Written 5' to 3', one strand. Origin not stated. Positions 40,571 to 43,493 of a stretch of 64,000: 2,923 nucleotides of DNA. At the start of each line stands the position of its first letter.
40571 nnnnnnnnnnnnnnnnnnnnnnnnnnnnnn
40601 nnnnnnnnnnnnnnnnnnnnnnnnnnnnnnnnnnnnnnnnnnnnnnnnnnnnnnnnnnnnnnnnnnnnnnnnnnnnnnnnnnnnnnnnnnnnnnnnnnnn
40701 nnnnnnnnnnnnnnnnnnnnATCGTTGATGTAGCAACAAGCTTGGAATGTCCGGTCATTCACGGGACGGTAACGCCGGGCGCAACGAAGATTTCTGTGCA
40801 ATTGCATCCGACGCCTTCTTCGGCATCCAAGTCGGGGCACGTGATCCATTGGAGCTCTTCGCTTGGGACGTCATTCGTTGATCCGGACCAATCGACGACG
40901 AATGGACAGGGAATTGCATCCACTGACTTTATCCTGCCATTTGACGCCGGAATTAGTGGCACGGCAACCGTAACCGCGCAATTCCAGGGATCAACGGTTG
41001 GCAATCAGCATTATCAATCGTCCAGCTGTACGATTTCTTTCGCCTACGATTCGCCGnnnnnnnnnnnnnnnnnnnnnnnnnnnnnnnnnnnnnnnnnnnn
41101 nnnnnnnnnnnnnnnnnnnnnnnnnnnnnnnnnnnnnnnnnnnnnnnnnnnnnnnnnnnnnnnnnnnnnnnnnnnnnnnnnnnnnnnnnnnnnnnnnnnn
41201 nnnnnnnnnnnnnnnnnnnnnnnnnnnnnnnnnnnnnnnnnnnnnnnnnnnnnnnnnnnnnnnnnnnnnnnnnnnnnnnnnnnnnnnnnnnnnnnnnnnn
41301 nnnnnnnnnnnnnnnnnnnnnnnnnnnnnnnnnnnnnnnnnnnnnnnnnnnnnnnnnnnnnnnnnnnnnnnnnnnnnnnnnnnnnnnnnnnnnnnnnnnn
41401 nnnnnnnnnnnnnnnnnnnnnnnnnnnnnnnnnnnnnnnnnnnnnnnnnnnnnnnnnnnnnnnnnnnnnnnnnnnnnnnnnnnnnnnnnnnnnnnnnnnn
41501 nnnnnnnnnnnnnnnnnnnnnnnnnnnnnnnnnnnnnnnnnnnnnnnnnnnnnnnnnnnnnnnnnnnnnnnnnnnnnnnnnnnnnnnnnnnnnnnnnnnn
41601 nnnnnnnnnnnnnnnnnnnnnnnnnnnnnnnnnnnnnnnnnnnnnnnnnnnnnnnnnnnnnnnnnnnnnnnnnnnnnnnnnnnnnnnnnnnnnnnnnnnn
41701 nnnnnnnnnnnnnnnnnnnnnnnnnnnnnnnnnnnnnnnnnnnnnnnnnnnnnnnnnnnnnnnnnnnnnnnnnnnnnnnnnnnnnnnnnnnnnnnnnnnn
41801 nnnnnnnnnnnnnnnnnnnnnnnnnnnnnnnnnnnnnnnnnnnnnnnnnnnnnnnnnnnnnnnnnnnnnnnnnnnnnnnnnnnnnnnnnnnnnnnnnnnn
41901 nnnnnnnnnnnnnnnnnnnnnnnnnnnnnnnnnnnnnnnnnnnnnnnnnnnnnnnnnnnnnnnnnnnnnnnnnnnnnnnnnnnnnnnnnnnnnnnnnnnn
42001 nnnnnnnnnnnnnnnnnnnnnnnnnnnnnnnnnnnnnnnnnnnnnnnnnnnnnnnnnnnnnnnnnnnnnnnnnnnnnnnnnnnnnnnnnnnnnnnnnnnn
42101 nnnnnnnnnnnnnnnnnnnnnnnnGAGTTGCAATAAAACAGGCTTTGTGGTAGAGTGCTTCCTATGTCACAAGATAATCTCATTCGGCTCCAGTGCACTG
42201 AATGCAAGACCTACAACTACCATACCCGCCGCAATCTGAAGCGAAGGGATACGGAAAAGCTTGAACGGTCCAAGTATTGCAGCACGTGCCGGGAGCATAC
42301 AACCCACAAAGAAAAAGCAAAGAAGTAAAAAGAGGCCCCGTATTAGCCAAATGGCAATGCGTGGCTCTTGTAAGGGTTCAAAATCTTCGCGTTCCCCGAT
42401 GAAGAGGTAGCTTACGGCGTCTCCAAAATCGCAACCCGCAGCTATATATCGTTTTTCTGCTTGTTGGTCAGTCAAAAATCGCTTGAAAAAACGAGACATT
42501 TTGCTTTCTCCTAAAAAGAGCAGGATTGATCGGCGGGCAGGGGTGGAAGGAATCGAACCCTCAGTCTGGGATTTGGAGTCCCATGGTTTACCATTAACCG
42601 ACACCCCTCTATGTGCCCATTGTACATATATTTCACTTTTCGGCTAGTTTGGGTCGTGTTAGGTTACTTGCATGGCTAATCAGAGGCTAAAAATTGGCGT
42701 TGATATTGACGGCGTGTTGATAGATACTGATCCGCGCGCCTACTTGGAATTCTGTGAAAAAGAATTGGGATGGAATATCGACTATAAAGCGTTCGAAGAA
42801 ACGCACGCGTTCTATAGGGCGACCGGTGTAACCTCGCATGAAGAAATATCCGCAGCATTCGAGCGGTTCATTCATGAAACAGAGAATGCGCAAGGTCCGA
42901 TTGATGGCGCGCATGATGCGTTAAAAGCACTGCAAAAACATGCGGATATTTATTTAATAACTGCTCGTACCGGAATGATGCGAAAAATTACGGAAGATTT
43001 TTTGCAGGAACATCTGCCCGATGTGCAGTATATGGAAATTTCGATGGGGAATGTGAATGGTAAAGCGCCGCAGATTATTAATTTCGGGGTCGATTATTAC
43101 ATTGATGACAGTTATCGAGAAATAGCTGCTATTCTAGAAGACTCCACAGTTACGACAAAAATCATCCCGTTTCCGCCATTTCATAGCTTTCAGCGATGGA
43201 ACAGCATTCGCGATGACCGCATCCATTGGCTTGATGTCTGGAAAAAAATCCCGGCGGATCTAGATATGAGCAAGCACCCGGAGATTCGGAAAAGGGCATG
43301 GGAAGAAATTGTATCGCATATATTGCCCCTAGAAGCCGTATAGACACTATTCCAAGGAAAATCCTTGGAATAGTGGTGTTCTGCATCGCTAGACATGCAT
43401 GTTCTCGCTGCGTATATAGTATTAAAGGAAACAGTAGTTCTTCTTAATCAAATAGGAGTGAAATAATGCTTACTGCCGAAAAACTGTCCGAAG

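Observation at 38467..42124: Tandem paralogous secreted proteins sharing a ~95-aa N-terminal domain, Pro/Thr linkers, internal repeats, Cys/Asp metal-motif-like repeats and an Asn/Ser tail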

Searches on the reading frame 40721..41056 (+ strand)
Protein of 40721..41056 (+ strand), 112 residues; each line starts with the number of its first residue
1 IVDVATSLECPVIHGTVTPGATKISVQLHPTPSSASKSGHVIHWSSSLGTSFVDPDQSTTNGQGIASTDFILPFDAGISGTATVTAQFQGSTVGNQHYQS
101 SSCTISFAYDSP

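Call 58: search_protein_families(library=pfam, proteins=[window:40721-41056:+], max_evalue=10)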
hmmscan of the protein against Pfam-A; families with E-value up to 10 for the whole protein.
window:40721-41056:+ (112 aa): 1 family
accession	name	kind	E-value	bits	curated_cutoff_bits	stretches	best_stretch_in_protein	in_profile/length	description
PF02369.22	Big_1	-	0.0014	19.2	34.9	1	38-96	34-88/93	Bacterial Ig-like domain (group 1)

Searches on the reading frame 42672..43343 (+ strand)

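Call 3: search_protein_families(library=pfam, proteins=[window:42672-43343:+], max_evalue=1)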
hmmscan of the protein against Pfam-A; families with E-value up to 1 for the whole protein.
window:42672-43343:+ (223 aa): 2 families
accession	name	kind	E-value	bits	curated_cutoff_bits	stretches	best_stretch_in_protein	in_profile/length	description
PF06941.18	NT5C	-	8.4e-05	23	24.8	1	8-152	4-141/180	5' nucleotidase, deoxy (Pyrimidine), cytosolic type C protein (NT5C)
PF00702.32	Hydrolase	-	0.0049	17.7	26.4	1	10-109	6-134/191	haloacid dehalogenase-like hydrolase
